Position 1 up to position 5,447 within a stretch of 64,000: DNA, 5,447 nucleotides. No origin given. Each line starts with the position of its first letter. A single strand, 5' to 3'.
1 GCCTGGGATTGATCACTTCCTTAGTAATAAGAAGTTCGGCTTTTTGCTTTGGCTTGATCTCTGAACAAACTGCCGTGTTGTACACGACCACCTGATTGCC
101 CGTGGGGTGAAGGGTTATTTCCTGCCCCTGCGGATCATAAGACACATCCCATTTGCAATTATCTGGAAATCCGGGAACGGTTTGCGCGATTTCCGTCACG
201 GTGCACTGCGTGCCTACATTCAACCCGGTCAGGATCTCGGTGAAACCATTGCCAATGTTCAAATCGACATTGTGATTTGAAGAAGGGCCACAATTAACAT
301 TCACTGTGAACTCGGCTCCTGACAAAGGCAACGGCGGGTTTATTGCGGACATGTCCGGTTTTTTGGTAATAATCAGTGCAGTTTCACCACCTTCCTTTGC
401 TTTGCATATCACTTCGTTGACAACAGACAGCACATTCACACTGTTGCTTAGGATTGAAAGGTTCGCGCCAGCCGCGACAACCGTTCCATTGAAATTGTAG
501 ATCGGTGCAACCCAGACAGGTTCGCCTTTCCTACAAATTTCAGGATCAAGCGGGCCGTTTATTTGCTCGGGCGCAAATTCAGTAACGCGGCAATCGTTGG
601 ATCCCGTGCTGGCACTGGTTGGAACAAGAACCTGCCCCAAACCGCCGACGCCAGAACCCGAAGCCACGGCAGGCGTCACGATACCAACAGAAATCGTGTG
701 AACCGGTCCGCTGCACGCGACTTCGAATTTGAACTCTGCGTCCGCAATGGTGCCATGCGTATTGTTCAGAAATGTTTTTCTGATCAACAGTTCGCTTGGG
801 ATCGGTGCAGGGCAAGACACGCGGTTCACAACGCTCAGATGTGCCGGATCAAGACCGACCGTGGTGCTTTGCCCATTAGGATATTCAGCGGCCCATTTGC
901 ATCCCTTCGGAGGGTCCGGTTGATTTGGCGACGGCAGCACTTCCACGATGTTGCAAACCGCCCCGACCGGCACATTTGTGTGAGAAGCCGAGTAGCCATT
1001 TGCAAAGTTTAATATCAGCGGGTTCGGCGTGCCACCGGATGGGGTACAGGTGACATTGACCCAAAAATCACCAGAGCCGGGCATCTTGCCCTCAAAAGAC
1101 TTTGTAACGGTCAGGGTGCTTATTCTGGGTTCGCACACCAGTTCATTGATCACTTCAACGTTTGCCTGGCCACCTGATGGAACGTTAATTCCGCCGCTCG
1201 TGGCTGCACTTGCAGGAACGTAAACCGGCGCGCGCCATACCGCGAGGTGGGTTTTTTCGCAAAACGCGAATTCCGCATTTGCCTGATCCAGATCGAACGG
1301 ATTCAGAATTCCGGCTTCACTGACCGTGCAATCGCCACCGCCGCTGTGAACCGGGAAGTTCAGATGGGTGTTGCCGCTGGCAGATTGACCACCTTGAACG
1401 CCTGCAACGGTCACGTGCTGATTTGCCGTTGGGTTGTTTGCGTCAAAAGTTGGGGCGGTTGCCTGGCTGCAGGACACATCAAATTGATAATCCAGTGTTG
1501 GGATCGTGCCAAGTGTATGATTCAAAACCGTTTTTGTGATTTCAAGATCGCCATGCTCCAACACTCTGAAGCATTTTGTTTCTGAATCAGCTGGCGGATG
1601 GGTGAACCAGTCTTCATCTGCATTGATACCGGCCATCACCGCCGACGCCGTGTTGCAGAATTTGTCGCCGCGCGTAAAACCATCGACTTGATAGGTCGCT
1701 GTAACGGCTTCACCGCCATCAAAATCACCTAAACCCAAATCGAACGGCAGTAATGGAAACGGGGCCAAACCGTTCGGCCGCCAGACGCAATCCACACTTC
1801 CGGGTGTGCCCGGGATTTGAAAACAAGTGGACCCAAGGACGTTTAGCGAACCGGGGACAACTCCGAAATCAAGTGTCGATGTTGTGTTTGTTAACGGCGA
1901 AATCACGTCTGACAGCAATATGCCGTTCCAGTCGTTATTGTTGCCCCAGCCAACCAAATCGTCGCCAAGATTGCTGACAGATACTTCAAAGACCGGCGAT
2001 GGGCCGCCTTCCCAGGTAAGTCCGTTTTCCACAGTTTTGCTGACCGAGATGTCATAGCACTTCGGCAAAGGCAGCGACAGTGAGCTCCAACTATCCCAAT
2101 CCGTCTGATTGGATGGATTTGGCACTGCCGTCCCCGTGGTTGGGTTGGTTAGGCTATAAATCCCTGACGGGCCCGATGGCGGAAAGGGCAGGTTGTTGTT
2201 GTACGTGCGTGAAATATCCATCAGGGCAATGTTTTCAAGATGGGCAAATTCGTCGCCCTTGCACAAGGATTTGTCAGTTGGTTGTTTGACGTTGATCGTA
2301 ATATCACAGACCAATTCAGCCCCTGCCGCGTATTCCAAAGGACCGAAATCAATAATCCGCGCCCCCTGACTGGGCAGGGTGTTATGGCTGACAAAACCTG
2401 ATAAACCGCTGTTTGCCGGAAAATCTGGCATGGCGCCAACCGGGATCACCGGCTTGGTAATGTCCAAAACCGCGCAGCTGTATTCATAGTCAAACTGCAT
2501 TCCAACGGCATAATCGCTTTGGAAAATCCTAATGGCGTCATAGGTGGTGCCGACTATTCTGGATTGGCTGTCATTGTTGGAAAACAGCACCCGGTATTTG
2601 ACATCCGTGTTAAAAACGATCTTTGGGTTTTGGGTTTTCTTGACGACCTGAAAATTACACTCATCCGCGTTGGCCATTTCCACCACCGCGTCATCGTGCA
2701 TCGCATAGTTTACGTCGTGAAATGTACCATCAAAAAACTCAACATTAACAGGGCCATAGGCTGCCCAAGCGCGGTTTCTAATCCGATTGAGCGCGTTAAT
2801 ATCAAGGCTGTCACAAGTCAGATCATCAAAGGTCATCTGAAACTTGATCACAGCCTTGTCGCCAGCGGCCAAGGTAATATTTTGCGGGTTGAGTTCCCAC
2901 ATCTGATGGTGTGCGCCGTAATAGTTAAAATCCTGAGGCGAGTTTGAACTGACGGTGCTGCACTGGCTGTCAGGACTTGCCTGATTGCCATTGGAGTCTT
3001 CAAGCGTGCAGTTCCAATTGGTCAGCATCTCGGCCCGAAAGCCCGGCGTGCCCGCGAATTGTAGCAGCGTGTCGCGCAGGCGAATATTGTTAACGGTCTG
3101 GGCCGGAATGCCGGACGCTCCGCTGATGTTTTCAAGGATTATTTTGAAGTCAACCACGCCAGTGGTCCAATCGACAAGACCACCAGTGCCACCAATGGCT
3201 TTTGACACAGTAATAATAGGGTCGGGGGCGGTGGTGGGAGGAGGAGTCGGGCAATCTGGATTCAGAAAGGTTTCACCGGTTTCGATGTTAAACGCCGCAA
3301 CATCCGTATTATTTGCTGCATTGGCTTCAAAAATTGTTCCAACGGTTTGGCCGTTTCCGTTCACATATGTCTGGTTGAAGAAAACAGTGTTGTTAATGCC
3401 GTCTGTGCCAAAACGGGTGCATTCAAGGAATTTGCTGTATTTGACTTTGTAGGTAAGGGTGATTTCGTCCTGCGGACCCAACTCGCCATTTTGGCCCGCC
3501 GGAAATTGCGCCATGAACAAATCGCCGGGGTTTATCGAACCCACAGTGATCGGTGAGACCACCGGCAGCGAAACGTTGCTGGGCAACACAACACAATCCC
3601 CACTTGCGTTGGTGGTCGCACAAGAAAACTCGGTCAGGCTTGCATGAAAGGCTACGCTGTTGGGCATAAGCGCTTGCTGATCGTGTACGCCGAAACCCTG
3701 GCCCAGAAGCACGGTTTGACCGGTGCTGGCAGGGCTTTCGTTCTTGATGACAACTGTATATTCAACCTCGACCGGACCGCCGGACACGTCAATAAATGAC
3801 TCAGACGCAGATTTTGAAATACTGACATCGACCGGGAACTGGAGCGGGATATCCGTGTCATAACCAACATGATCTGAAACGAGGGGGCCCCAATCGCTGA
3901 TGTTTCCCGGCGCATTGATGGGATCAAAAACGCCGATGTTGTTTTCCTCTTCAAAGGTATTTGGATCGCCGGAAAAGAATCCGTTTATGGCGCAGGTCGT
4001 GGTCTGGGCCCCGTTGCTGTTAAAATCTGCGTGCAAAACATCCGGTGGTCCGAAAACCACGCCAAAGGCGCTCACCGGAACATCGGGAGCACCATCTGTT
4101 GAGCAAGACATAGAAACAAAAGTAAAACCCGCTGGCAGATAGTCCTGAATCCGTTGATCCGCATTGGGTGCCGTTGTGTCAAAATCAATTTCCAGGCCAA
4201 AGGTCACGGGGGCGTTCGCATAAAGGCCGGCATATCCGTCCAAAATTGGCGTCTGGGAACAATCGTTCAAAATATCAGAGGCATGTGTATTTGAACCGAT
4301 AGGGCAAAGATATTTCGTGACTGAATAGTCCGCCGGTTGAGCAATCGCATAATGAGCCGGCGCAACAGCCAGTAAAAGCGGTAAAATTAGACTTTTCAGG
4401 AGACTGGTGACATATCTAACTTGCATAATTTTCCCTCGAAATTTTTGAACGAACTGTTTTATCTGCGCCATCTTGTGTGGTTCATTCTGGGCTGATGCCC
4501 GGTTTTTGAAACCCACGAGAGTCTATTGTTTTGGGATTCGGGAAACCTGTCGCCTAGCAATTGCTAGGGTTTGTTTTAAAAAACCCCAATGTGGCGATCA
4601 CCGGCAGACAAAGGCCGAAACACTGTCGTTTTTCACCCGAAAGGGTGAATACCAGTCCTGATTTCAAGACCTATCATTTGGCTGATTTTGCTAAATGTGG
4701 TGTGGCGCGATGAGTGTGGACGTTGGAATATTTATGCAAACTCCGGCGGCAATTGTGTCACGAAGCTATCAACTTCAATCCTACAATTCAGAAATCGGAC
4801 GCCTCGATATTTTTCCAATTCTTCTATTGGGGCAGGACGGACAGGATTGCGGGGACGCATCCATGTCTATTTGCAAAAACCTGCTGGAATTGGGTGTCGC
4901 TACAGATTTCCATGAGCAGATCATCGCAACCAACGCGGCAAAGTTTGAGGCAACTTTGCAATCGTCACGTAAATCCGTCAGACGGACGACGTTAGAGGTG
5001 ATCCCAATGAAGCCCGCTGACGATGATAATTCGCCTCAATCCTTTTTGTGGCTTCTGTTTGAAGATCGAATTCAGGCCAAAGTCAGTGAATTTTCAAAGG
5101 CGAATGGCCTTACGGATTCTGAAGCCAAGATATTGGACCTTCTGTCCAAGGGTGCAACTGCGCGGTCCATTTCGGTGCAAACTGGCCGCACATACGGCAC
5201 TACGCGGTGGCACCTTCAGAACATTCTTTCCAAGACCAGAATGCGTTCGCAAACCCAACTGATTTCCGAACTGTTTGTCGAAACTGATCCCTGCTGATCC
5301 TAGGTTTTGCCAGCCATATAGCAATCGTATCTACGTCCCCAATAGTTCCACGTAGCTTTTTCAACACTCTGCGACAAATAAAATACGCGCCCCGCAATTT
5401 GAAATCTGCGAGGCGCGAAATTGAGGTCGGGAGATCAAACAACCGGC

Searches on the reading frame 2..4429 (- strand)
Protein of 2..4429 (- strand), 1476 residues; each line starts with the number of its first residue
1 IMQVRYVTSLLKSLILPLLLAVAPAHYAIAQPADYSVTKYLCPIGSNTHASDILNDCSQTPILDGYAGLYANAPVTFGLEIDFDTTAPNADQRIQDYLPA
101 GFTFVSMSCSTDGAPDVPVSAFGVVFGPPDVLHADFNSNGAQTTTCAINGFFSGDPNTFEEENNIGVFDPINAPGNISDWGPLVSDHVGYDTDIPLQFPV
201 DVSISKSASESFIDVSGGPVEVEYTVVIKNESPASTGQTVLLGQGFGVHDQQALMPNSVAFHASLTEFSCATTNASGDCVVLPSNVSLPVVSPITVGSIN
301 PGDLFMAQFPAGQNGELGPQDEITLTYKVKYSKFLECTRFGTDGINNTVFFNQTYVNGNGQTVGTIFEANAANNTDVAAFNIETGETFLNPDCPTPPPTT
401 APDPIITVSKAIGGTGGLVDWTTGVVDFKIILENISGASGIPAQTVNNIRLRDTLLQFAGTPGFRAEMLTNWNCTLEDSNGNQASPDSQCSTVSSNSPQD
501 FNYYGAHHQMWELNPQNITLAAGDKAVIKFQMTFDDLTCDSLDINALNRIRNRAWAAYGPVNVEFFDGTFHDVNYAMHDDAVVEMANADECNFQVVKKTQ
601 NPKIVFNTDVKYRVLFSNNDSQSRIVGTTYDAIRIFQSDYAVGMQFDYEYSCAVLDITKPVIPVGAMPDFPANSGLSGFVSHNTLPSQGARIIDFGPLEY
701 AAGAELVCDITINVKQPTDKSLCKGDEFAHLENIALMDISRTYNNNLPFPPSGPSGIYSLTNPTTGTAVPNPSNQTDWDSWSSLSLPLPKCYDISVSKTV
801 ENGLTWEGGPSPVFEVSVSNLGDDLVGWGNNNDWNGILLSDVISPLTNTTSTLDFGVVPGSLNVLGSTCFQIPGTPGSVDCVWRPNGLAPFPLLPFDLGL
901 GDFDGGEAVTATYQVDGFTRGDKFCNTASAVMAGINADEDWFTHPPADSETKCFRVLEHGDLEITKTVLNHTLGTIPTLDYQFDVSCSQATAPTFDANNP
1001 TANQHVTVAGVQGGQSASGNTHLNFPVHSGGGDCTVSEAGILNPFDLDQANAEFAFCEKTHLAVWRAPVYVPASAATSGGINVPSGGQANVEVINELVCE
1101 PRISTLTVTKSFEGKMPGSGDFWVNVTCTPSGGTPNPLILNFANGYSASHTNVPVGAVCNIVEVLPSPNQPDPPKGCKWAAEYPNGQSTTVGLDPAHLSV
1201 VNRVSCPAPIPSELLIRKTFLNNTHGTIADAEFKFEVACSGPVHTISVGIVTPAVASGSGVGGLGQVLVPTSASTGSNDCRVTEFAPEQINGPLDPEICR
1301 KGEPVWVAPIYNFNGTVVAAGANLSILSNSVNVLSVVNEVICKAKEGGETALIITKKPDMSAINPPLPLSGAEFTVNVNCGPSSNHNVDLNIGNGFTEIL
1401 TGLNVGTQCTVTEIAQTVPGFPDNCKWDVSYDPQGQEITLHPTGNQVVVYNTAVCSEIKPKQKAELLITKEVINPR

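Call 27: search_protein_families(library=pfam, proteins=[window:2-4429:-], max_evalue=0.01)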
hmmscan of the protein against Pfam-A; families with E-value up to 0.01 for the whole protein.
window:2-4429:- (1476 aa): 2 families
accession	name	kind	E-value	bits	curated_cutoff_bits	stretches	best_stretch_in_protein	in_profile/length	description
PF19407.5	DUF5979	-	3.1e-21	76.4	25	2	1369-1452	16-102/104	Domain of unknown function (DUF5979)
PF24547.1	DUF7601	-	0.0041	18.1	27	0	1383-1452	51-115/116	Domain of unknown function (DUF7601)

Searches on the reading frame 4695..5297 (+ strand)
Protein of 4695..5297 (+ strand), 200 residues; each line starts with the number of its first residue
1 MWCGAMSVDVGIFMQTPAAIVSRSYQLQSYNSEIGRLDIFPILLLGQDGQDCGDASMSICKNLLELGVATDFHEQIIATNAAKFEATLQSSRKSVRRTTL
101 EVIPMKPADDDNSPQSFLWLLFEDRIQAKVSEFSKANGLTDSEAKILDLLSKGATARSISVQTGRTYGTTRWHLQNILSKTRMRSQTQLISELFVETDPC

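Call 3: search_protein_families(library=pfam, proteins=[window:4695-5297:+], max_evalue=0.01)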
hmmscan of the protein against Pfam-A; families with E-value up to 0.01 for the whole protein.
window:4695-5297:+ (200 aa): 1 family
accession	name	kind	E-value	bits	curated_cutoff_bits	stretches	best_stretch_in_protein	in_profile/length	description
PF00196.25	GerE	-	1.7e-05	24.8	23.5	1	139-191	3-55/57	Bacterial regulatory proteins, luxR family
